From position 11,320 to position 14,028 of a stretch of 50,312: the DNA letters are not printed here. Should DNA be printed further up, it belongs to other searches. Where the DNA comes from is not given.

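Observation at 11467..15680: Translationally coupled two-gene module: wHTH / alpha-beta-hydrolase / pseudo-cyclase fusion plus 803-aa HerA/YjgR-like ATPase with coiled-coil tail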

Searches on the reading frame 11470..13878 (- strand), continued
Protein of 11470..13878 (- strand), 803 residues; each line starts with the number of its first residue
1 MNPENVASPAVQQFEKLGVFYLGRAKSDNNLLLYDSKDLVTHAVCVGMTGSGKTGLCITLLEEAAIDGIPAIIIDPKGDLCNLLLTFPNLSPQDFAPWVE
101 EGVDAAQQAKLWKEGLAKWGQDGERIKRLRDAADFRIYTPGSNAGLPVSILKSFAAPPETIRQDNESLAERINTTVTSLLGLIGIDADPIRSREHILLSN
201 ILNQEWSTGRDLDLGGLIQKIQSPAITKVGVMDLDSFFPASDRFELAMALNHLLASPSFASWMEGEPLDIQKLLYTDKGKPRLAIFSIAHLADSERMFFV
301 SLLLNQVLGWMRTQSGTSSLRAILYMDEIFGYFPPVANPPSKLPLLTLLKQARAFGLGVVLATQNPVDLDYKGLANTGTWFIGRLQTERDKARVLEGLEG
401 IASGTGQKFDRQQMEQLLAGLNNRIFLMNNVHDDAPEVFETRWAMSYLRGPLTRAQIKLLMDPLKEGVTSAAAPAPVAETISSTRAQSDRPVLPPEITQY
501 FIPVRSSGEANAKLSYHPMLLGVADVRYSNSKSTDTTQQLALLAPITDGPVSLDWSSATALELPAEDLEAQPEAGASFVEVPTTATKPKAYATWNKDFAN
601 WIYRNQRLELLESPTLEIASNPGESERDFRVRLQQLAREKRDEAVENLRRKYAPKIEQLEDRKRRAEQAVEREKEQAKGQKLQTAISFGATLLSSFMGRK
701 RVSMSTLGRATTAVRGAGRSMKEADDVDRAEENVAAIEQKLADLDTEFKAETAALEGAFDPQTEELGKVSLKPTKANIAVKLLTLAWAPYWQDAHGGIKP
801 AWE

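Call 32: search_protein_families(library=pfam, proteins=[L003:7067-7894:+, L001:7153-8001:+], max_evalue=0.01)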
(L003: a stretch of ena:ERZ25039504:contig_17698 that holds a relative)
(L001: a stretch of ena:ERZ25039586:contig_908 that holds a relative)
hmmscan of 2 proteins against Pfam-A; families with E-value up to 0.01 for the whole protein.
L003:7067-7894:+ (276 aa): 2 families
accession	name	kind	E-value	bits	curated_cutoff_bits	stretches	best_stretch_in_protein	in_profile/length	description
PF00583.31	Acetyltransf_1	-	1.8e-05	25.4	20.7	1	163-264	16-116/116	Acetyltransferase (GNAT) family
PF13480.13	Acetyltransf_6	-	0.00015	22.3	22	1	153-244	40-131/143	Acetyltransferase (GNAT) domain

L001:7153-8001:+ (283 aa): 3 families
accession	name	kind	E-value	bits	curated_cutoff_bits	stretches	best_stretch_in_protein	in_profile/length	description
PF00583.31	Acetyltransf_1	-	1.5e-07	32.2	20.7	1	171-259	27-116/116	Acetyltransferase (GNAT) family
PF13480.13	Acetyltransf_6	-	0.0027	18.3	22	1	148-239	40-131/143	Acetyltransferase (GNAT) domain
PF13508.13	Acetyltransf_7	-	0.0047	17.7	27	1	183-260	6-83/84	Acetyltransferase (GNAT) domain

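Call 39: find_encoding_contigs(protein=P0008, flank=6000, max_places=1)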
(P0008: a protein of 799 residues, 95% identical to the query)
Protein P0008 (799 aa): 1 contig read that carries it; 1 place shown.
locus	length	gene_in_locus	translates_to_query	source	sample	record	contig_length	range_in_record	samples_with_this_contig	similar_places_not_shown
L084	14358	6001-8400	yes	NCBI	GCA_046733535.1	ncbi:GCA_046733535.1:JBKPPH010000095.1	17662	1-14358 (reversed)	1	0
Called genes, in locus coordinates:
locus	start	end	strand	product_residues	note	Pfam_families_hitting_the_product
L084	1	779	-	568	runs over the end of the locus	PF14716:HHH_8, PF14520:HHH_5, PF14791:DNA_pol_B_thumb (weak), PF02811:PHP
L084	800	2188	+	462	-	PF00171:Aldedh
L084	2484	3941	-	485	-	PF01266:DAO (faint), PF01494:FAD_binding_3 (weak)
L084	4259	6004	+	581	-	PF00486:Trans_reg_C, PF00561:Abhydrolase_1, PF12697:Abhydrolase_6, PF12146:Hydrolase_4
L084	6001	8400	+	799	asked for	PF01935:DUF87 (weak), PF05872:HerA_C (faint)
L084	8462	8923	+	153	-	PF13858:DUF4199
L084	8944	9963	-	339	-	PF08240:ADH_N, PF00107:ADH_zinc_N, PF13602:ADH_zinc_N_2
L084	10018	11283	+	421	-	PF01547:SBP_bac_1, PF13416:SBP_bac_8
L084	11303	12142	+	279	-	PF00528:BPD_transp_1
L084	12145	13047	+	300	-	PF00528:BPD_transp_1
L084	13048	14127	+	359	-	PF00005:ABC_tran, PF13304:AAA_21 (faint), PF17912:OB_MalK, PF08402:TOBE_2 (weak)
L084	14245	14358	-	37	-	?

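Call 40: find_encoding_contigs(protein=P0013, flank=6000, max_places=1)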
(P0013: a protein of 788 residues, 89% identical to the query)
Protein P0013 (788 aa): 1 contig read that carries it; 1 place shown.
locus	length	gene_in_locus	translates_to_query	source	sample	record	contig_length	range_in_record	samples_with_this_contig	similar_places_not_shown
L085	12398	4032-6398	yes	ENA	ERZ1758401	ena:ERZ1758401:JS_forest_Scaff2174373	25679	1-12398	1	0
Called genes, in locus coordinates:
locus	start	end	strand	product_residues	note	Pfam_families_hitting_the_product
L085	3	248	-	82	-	?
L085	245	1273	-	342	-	-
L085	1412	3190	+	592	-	PF00486:Trans_reg_C, PF00561:Abhydrolase_1, PF12146:Hydrolase_4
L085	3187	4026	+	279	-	PF00583:Acetyltransf_1 (weak)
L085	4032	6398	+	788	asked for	PF01935:DUF87 (weak)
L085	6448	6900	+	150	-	PF13858:DUF4199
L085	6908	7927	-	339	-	PF08240:ADH_N, PF00107:ADH_zinc_N, PF13602:ADH_zinc_N_2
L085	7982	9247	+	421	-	PF01547:SBP_bac_1, PF13416:SBP_bac_8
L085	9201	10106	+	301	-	PF00528:BPD_transp_1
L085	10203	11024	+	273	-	PF00528:BPD_transp_1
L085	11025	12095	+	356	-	PF00005:ABC_tran, PF13304:AAA_21 (faint), PF17912:OB_MalK, PF08402:TOBE_2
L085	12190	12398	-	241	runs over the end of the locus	PF00657:Lipase_GDSL, PF13472:Lipase_GDSL_2, PF17182:OSK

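Call 41: find_encoding_contigs(protein=P0010, flank=6000, max_places=1)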
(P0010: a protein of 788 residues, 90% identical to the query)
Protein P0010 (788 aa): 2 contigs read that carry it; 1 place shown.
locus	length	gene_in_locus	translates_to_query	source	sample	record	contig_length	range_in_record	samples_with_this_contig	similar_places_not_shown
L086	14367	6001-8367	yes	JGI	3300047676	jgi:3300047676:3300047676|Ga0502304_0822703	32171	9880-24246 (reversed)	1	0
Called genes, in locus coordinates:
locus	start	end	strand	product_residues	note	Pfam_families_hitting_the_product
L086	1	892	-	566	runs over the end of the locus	PF14716:HHH_8, PF14520:HHH_5, PF14791:DNA_pol_B_thumb (weak), PF02811:PHP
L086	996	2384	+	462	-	PF00171:Aldedh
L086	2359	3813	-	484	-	PF01494:FAD_binding_3 (weak)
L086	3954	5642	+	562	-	PF00486:Trans_reg_C, PF00561:Abhydrolase_1, PF12697:Abhydrolase_6, PF12146:Hydrolase_4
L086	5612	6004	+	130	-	-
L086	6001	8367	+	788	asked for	PF01935:DUF87 (weak), PF05872:HerA_C (faint)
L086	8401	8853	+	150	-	PF13858:DUF4199 (weak)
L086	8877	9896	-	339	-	PF08240:ADH_N, PF00107:ADH_zinc_N, PF13602:ADH_zinc_N_2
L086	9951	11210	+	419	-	PF01547:SBP_bac_1, PF13416:SBP_bac_8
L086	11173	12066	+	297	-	PF00528:BPD_transp_1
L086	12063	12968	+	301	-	PF00528:BPD_transp_1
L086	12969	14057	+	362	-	PF00005:ABC_tran, PF13304:AAA_21 (faint), PF17912:OB_MalK, PF08402:TOBE_2 (weak)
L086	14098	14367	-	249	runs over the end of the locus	PF00657:Lipase_GDSL, PF13472:Lipase_GDSL_2, PF17182:OSK (weak)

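Call 43: predict_structure(alignment_id=A1)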
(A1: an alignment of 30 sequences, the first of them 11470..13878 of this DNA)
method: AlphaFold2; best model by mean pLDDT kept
length: 803 residues; sequences in the alignment: 30
mean_pLDDT: 86.5   pTM: 0.80
mean pLDDT of the five models: 86.5, 85.0, 83.7, 83.4, 83.3
residues with pLDDT >= 90: 452; 70-90: 278; 50-70: 33; < 50: 40
segments of 3 or more residues with pLDDT < 50: 1-11, 470-485, 698-710
pLDDT, mean of each block of 10 residues (from residue 1): 37 71 88 93 95 94 94 96 91 90 91 92 92 95 92 82 91 93 89 95 92 88 90 93 95 84 88 91 96 94 94 92 96 93 95 97 93 93 95 92 84 93 94 91 87 93 73 36 52 87 83 90 92 81 87 86 86 88 89 93 92 89 89 90 88 90 90 85 71 52 46 64 85 90 87 77 84 93 94 86 82
secondary structure, 60 per line:
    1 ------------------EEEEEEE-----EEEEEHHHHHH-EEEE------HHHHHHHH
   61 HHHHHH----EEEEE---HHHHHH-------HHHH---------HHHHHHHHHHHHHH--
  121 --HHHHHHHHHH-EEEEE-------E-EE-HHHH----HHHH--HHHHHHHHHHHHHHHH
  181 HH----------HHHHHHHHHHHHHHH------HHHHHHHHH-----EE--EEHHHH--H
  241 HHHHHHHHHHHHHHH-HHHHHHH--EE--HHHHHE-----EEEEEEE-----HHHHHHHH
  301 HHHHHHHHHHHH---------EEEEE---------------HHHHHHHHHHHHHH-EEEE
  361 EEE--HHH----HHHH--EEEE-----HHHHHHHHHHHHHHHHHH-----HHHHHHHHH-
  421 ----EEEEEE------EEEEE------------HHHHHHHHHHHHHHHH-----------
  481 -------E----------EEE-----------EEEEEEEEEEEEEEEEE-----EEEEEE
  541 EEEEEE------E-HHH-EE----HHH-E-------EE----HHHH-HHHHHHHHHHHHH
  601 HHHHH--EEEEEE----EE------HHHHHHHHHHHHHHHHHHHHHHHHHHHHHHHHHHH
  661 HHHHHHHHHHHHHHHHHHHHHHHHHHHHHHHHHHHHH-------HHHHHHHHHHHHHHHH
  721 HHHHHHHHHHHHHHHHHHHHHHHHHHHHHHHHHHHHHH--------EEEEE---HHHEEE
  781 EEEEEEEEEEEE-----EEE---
elements in order (helices of 4 or more, strands of 3 or more residues): E19-25 E31-35 H36-41 E43-46 H53-66 E71-75 H79-84 H92-95 H105-118 H123-132 E134-138 H151-154 H159-162 H165-182 H193-207 H214-222 H234-237 H240-255 H257-263 H270-274 E281-287 H293-312 E322-326 H342-355 E357-363 H373-376 E379-382 H388-405 H411-419 E425-430 E437-441 H454-469 E499-501 E513-529 E535-546 H583-586 H588-605 E608-613 H626-697 H705-758 E767-771 E778-792 E798-800

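Call 46: fold_search(model_id=the predicted structure, library=pdb)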
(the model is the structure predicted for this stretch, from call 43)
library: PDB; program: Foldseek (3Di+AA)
matches with E <= 10: 843; with E <= 0.001: 142
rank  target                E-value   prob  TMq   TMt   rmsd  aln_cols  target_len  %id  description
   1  9x1m_A                7.7e-14  1.00  0.32  0.44  10.3       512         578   15  The cryo-EM structure of HerA-NurA complex with AMPPNP and dsDNA from Thermococcus kodakarensis (released 2026-02-04)
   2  4d2i_B                3.7e-13  1.00  0.32  0.53   7.5       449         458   14  Crystal structure of the HerA hexameric DNA translocase from Sulfolobus solfataricus bound to AMP-PNP (released 2014-12-03)
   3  4d2i_A                5.5e-13  1.00  0.33  0.54   8.6       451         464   14  Crystal structure of the HerA hexameric DNA translocase from Sulfolobus solfataricus bound to AMP-PNP (released 2014-12-03)
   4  8wld_L                2.0e-12  1.00  0.32  0.37  18.7       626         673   13  Cryo-EM structure of SIR2/HerA antiphage complex (released 2024-09-11)
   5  9x1l_A                3.9e-12  1.00  0.29  0.39  11.5       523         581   14  The cryo-EM structure of HerA-NurA complex with AMPPNP from Thermococcus kodakarensis (released 2026-02-04)
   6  8wiv_M                5.8e-12  1.00  0.32  0.39  19.8       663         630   15  Cryo-EM structure of a bacterial protein (released 2024-09-11)
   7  8wod_D                6.7e-12  1.00  0.32  0.51   7.4       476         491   14  Cryo-EM structure of SIR2/HerA complex (released 2024-09-11)
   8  8xau_E                8.2e-12  1.00  0.34  0.49   9.0       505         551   12  Cryo-EM structure of HerA (released 2024-06-05)
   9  8wof_D                9.5e-12  1.00  0.31  0.44  11.4       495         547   15  Cryo-EM structure of SIR2/HerA complex (released 2024-09-11)
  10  8wld_D                1.0e-11  1.00  0.30  0.36  20.2       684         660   14  Cryo-EM structure of SIR2/HerA antiphage complex (released 2024-09-11)
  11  7wrx_B                1.3e-11  1.00  0.36  0.47   9.0       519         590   15  Structure of Deinococcus radiodurans HerA-ADP complex (released 2023-02-01)
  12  8wj3_D                1.4e-11  1.00  0.31  0.48  10.1       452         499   16  Cryo-EM structure of a bacterial protein (released 2024-09-11)
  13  8wiv_O                1.5e-11  1.00  0.32  0.39  10.6       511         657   15  Cryo-EM structure of a bacterial protein (released 2024-09-11)
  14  8woc_D                1.5e-11  1.00  0.31  0.44  11.5       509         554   15  Cryo-EM structure of SIR2/HerA complex (released 2024-09-11)
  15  7es4                  1.8e-11  1.00  0.34  0.69   5.7       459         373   13  the crystral structure of DndH-C-domain (released 2022-05-11)
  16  8wiv_D                2.0e-11  1.00  0.32  0.41  10.2       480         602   16  Cryo-EM structure of a bacterial protein (released 2024-09-11)
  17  8wld_A                2.4e-11  1.00  0.33  0.52   8.3       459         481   16  Cryo-EM structure of SIR2/HerA antiphage complex (released 2024-09-11)
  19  7wrx_C                4.1e-11  1.00  0.34  0.45   8.8       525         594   15  Structure of Deinococcus radiodurans HerA-ADP complex (released 2023-02-01)
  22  8wld_N                4.8e-11  1.00  0.32  0.41  10.8       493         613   15  Cryo-EM structure of SIR2/HerA antiphage complex (released 2024-09-11)
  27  8wld_M                7.8e-11  1.00  0.31  0.37  20.6       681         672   14  Cryo-EM structure of SIR2/HerA antiphage complex (released 2024-09-11)
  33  7wrx_A                1.6e-10  1.00  0.34  0.45   8.1       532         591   15  Structure of Deinococcus radiodurans HerA-ADP complex (released 2023-02-01)
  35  7wrx_E                1.8e-10  1.00  0.34  0.45  10.2       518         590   15  Structure of Deinococcus radiodurans HerA-ADP complex (released 2023-02-01)
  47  8wiv_A                7.1e-10  1.00  0.29  0.53   8.8       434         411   14  Cryo-EM structure of a bacterial protein (released 2024-09-11)
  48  8wiv_L                1.3e-09  1.00  0.33  0.41  10.6       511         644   14  Cryo-EM structure of a bacterial protein (released 2024-09-11)
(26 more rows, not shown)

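Call 47: search_dna_similar(query=window:11470-13878:-, collection=plasmids, mode=protein, max_rows=25)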
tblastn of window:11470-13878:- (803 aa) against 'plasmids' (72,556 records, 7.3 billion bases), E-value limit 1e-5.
Records with a match: 1; places in all: 1; records where one place covers at least 80% of the query: 0.
Best place of each record, by identity: <60% 1.
By first word of the organism name: Tsukamurella 1.
By predicted mobility (MOB-suite, as given by PLSDB): non-mobilizable 1.
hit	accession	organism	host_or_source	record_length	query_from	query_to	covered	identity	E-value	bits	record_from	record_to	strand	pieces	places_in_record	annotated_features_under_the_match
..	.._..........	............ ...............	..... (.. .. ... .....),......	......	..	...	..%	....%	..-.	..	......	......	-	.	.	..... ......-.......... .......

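Call 48: search_dna_similar(query=window:11470-13878:-, collection=phages, mode=protein, max_rows=10)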
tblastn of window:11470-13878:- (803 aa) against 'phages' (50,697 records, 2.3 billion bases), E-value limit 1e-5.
No match.

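Call 51: search_protein_families(library=padloc, alignment_id=A3, max_evalue=0.00001)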
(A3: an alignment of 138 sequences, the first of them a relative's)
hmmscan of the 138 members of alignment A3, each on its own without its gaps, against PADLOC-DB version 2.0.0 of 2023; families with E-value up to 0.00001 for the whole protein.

A. member 1, L006:7659-7973:+ (105 aa): 0 families

B. families by the number of members that match (of 138 scanned): 136 families (the first 25 are shown)
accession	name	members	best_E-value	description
PDLC04134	mad2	5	2.6e-22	mads_2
PDLC02897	DpdJ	1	9e-140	DpdJ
PDLC02503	BrxHI|BrxHII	1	7.2e-76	BrxHI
PDLC03960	SngC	1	1.5e-75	-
PDLC02501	BrxHI|BrxHII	1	3.5e-47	BrxHI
PDLC03816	RTasPolA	1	1e-46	DRT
PDLC02614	DrmC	1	2e-28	DrmC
PDLC03878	NsnB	1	1.1e-23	-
PDLC02979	AriA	1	3.1e-22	-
PDLC02588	DrmC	1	1.3e-21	DrmC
PDLC04135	mad3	1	2.5e-20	mads_3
PDLC02980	AriA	1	3.5e-20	-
PDLC02607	DrmC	1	2e-19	DrmC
PDLC02585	DrmC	1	9.3e-19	DrmC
PDLC02597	DrmC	1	9.6e-18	DrmC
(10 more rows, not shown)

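Call 52: search_protein_families(library=pfam, alignment_id=A3, max_evalue=0.00001)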
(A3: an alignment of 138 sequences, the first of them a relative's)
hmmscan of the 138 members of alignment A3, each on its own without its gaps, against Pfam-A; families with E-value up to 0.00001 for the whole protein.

A. member 1, L006:7659-7973:+ (105 aa): 1 family
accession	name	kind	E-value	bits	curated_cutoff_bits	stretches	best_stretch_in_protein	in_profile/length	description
PF12836.13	HHH_3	-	1.1e-09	38.6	27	1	46-98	6-62/65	Helix-hairpin-helix motif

B. families by the number of members that match (of 138 scanned): 153 families (the first 25 are shown)
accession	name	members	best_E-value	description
PF13649.12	Methyltransf_25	5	3e-16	Methyltransferase domain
PF08241.18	Methyltransf_11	4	1.5e-15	Methyltransferase domain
PF03350.21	UPF0114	3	4.2e-36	Uncharacterized protein family, UPF0114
PF11075.13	DUF2780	3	3.1e-32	Protein of unknown function VcgC/VcgE (DUF2780)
PF02518.31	HATPase_c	3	4.4e-31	Histidine kinase-, DNA gyrase B-, and HSP90-like ATPase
PF08242.18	Methyltransf_12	3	1.8e-15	Methyltransferase domain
PF13847.12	Methyltransf_31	3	3.9e-15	Methyltransferase domain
PF00989.32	PAS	2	1.1e-87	PAS fold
PF13426.13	PAS_9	2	5.5e-87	PAS domain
PF08448.16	PAS_4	2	1.6e-75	PAS fold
PF14229.12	DUF4332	2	7.6e-46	Domain of unknown function (DUF4332)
PF13188.13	PAS_8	2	4.2e-45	PAS domain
PF00512.31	HisKA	2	4.2e-23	His Kinase A (phospho-acceptor) domain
PF19583.5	ODP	2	3.3e-13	ODP family beta lactamase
PF14520.12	HHH_5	2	2.9e-11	Helix-hairpin-helix domain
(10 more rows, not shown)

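Call 54: search_solved_structures(query=A1, max_evalue=0.01, show_alignments=2)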
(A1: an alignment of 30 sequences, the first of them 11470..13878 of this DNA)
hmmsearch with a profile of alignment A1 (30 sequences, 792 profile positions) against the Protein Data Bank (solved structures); distinct sequences matched with E-value up to 0.01: 9.
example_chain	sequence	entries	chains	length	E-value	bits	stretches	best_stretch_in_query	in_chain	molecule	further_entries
8wiv_A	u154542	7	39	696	8.6e-09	37.5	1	277-404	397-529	Helicase HerA central domain-containing protein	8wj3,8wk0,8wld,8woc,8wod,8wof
7f6d_B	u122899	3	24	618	1.9e-07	33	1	289-393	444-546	HerA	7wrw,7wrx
6sz9_A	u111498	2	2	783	9.7e-07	30.7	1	22-77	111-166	IcmO (DotL)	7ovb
8yho_A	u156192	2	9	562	5.2e-05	24.9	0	292-410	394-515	DUF87 domain-containing protein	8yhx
8j4u_M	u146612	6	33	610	0.00018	23.2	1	288-410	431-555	Nucleoside triphosphate hydrolase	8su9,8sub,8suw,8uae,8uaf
4d2i_A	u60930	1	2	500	0.00018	23.2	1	283-406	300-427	HERA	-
9c1m_M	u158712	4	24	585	0.0011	20.5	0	328-401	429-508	ATP-binding protein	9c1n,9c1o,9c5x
11kk_A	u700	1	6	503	0.0034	19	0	38-78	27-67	HerA like helicase YjgR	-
8xau_A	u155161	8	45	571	0.0076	17.8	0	346-401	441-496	ATP-binding protein | HerA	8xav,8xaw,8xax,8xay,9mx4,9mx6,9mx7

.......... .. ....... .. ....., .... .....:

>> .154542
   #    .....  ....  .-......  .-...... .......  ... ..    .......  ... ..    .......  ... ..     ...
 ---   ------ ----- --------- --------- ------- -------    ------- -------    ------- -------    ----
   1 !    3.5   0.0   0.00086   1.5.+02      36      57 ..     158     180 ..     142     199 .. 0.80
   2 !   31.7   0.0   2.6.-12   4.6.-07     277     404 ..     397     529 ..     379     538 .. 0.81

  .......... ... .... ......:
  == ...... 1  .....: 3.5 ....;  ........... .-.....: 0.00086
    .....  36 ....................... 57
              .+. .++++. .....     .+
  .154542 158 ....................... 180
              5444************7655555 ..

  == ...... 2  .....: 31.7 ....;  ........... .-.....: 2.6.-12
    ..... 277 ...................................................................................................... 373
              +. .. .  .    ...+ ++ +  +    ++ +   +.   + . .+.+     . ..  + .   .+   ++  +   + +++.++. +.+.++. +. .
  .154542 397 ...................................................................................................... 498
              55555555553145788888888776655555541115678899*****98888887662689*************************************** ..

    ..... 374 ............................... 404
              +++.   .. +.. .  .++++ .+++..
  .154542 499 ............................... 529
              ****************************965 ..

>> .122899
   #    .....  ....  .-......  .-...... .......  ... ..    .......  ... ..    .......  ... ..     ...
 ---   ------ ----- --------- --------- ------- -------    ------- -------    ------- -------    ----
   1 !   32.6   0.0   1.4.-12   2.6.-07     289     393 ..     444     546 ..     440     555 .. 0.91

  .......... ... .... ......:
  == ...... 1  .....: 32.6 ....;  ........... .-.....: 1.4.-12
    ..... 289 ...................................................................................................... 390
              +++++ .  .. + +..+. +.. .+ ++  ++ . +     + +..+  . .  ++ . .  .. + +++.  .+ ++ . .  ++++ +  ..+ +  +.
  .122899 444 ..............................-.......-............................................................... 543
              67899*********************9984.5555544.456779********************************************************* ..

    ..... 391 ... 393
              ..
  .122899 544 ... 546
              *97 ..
